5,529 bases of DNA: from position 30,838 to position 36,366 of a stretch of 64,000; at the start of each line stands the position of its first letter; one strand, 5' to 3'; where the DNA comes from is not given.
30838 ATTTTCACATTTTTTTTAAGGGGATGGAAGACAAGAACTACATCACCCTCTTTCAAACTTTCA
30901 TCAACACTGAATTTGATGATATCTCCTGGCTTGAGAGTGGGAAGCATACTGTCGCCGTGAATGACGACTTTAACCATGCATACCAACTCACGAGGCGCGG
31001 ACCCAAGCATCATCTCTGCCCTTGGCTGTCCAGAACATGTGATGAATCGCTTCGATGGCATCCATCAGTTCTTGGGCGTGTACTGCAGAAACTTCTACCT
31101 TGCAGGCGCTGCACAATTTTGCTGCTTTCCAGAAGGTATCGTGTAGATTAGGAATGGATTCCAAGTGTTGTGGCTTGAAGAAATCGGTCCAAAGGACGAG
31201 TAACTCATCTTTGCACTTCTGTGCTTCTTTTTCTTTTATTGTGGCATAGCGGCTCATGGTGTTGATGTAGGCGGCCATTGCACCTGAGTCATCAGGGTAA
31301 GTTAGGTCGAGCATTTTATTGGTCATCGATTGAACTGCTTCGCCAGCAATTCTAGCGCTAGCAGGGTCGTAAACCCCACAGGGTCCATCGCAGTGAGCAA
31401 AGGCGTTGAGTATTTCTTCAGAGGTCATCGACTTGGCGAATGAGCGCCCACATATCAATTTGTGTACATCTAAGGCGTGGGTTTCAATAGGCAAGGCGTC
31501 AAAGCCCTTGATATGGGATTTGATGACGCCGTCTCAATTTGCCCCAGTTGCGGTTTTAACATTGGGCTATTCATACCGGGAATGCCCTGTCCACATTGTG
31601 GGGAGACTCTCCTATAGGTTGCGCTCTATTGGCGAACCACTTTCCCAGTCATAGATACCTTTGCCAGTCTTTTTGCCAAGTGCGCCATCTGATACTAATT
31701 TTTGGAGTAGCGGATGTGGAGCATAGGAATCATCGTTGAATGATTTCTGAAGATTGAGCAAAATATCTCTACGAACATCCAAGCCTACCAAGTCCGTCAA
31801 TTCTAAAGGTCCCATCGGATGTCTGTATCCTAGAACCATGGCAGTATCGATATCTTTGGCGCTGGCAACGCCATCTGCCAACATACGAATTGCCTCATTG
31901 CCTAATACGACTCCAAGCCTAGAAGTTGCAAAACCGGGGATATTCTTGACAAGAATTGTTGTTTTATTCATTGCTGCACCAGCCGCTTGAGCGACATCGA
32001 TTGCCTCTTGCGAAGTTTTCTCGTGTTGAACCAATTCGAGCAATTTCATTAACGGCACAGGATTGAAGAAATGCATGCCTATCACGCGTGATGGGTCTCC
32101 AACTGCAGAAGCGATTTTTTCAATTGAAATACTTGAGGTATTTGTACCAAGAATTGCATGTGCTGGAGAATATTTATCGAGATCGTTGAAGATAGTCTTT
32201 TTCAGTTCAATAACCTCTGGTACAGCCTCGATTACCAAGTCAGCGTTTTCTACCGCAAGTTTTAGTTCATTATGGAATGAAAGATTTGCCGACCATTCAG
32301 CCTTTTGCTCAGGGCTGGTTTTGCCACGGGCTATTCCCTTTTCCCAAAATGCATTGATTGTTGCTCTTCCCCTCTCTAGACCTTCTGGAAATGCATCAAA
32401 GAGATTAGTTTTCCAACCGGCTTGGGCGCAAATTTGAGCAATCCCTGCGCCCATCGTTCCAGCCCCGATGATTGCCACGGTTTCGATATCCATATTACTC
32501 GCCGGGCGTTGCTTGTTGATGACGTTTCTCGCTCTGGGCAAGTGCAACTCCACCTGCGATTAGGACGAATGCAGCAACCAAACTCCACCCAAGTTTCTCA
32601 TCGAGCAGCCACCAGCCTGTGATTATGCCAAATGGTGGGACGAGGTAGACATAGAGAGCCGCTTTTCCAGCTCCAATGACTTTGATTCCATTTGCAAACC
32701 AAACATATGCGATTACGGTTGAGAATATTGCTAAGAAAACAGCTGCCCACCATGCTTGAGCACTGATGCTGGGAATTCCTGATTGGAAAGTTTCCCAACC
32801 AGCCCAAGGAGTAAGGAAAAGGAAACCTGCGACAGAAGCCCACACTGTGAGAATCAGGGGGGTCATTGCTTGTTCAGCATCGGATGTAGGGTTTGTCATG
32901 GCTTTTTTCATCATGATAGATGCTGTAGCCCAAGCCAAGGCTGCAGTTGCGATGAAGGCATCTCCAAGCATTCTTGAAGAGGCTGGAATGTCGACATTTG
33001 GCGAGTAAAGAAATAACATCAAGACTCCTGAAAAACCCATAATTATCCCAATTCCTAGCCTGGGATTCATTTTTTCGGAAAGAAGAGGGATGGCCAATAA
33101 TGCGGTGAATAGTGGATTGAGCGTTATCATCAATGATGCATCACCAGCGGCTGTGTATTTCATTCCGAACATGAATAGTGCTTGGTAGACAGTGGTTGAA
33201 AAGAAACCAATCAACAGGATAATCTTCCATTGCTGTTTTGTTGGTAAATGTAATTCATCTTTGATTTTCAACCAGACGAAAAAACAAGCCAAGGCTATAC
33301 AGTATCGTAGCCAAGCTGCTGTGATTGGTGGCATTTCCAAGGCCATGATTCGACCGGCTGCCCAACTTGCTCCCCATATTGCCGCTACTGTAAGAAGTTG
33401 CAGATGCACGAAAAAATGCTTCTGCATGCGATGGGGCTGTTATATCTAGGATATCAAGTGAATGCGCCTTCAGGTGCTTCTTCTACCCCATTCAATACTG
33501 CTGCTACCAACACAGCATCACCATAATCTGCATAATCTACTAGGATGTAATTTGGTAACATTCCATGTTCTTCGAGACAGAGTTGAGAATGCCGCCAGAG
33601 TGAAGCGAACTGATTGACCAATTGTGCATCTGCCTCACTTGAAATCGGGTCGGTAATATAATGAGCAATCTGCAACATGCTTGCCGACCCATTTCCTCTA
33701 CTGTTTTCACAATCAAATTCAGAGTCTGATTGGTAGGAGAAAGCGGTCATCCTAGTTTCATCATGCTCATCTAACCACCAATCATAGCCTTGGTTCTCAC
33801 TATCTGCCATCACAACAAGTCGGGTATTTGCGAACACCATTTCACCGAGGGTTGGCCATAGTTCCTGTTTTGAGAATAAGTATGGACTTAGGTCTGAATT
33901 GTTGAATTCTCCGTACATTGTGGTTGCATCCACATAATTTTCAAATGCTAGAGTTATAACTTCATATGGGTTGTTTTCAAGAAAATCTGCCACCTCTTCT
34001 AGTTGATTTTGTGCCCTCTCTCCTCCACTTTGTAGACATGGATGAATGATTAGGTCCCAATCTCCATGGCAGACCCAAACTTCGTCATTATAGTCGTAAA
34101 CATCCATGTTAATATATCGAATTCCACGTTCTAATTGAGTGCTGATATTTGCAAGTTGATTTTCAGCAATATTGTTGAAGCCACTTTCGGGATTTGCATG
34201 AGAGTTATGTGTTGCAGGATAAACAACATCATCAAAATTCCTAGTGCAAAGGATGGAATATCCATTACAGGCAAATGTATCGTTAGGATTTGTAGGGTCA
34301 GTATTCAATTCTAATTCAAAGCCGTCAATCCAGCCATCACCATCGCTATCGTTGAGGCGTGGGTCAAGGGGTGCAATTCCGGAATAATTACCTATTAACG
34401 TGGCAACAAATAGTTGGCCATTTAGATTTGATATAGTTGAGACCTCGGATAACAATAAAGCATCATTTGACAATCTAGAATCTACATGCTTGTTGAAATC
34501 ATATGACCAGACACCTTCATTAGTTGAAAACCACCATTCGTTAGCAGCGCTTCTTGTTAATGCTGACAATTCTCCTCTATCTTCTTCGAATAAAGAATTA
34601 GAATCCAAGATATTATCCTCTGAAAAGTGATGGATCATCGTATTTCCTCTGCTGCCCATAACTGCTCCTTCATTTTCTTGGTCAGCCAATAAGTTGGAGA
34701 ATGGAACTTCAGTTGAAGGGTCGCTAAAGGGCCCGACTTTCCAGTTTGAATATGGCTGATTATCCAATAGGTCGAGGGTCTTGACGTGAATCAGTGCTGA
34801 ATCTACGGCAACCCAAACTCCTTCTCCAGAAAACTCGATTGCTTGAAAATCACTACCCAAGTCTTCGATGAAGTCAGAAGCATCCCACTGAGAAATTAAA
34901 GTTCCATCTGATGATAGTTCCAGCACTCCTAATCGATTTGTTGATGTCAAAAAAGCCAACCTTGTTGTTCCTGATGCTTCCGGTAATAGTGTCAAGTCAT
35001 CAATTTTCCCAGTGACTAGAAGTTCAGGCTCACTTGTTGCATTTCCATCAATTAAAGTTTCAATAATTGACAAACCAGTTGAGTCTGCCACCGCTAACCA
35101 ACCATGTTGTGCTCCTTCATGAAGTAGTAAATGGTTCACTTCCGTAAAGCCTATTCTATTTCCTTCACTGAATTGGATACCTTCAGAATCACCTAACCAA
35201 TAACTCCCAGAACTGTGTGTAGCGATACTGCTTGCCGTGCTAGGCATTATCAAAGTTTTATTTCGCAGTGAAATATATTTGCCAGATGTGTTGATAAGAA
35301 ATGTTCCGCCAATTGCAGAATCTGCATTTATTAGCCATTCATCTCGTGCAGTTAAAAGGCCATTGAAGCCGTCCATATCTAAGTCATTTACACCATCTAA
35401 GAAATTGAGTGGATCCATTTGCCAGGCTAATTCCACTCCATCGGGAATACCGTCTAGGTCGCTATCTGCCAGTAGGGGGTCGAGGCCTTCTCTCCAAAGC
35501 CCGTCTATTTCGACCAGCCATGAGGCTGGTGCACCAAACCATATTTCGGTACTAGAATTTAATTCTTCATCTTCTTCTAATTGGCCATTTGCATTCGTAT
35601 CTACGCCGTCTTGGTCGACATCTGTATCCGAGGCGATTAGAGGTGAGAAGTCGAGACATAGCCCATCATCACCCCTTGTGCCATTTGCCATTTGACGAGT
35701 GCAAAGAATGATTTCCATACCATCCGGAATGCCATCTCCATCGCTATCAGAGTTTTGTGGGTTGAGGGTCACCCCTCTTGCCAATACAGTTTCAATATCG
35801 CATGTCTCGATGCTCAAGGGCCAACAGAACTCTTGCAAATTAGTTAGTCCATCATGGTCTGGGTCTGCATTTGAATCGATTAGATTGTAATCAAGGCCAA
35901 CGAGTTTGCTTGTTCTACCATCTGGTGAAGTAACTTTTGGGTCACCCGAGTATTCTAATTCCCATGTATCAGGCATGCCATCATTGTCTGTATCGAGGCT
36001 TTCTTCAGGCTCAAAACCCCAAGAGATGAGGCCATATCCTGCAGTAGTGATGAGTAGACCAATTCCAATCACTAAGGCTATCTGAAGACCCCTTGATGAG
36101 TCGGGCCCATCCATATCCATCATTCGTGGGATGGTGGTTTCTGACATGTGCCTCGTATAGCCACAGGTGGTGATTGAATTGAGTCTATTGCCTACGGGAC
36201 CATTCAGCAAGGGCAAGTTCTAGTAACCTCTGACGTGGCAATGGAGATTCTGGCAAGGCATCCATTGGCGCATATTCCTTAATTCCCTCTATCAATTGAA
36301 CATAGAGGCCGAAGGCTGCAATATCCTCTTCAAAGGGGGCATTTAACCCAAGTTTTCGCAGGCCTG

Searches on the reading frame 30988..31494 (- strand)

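Call 57: search_protein_families(library=pfam, proteins=[window:30988-31494:-], max_evalue=0.001)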
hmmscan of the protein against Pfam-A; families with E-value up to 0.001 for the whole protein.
window:30988-31494:- (168 aa): 1 family
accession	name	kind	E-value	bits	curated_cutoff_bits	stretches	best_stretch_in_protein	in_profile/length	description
PF09055.16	Sod_Ni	-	4.6e-45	153.7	25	1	30-158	2-127/127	Nickel-containing superoxide dismutase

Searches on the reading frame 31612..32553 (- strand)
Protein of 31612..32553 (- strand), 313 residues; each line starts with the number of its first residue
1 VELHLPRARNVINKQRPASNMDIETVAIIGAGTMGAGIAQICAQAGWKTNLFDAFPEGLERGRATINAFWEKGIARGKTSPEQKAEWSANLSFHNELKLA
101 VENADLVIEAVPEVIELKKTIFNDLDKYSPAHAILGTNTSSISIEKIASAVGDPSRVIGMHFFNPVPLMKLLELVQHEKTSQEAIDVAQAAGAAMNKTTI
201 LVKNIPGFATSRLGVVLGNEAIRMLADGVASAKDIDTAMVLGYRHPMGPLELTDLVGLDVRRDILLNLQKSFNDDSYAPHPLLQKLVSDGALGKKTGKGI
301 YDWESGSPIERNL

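Call 57: search_protein_families(library=pfam, proteins=[window:31612-32553:-], max_evalue=0.001)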
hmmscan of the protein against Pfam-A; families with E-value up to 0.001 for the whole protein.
window:31612-32553:- (313 aa): 4 families
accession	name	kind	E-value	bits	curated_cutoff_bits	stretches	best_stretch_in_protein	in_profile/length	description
PF02737.24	3HCDH_N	-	1.9e-60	204.3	22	1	25-204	1-179/180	3-hydroxyacyl-CoA dehydrogenase, NAD binding domain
PF00725.27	3HCDH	-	1.2e-30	106.3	22.1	1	207-303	1-97/97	3-hydroxyacyl-CoA dehydrogenase, C-terminal domain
PF01210.29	NAD_Gly3P_dh_N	-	8.4e-05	23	23.1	1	26-114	2-80/158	NAD-dependent glycerol-3-phosphate dehydrogenase N-terminus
PF03446.21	NAD_binding_2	-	0.0001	22.8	21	1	25-132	1-87/161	NAD binding domain of 6-phosphogluconate dehydrogenase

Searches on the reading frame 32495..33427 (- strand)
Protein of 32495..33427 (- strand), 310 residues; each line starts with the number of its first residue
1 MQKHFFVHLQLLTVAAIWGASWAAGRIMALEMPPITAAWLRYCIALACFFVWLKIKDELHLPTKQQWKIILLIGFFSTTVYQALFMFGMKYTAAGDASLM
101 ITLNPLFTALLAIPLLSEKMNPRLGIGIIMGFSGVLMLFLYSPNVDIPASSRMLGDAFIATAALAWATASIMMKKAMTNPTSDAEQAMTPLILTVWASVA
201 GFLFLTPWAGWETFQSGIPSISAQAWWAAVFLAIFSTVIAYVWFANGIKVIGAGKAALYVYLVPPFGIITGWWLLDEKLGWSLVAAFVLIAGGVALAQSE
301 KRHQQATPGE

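Call 57: search_protein_families(library=pfam, proteins=[window:32495-33427:-], max_evalue=0.001)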
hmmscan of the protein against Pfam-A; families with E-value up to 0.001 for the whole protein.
window:32495-33427:- (310 aa): 1 family
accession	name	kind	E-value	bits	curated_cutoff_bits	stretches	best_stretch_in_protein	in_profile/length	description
PF00892.27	EamA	-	1.6e-45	155.1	28.2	2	8-139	4-134/135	EamA-like transporter family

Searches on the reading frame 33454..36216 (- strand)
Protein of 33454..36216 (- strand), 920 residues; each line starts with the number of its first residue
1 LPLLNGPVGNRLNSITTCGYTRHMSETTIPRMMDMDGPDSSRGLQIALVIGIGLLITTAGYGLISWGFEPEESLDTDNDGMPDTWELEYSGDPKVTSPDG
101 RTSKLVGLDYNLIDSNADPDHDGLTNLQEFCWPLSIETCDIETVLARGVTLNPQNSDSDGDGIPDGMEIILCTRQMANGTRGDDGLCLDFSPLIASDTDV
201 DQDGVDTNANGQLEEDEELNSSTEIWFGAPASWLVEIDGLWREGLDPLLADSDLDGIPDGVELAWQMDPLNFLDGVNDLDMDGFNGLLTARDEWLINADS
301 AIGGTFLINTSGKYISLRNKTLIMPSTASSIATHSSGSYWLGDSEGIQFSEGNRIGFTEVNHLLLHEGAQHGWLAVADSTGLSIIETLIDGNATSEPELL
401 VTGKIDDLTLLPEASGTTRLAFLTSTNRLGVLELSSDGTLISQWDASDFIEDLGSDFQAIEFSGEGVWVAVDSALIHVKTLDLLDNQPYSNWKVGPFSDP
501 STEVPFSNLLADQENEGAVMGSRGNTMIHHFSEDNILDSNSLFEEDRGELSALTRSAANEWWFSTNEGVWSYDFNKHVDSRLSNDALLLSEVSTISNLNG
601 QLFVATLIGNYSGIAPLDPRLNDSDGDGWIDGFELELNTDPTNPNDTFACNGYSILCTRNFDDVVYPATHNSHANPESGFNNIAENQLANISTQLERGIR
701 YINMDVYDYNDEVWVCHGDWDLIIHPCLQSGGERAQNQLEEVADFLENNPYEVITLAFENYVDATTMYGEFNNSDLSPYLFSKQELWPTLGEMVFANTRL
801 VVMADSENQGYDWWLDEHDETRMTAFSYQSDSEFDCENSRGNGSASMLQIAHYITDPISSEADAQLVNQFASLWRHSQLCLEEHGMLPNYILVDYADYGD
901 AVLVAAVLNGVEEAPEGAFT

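Call 57: search_protein_families(library=pfam, proteins=[window:33454-36216:-], max_evalue=0.001)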
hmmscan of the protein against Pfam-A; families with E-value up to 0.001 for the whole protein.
window:33454-36216:- (920 aa): 1 family
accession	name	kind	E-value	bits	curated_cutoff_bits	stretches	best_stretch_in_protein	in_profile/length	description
PF18884.5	TSP3_bac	-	6e-10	39.2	25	1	623-644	1-22/22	Bacterial TSP3 repeat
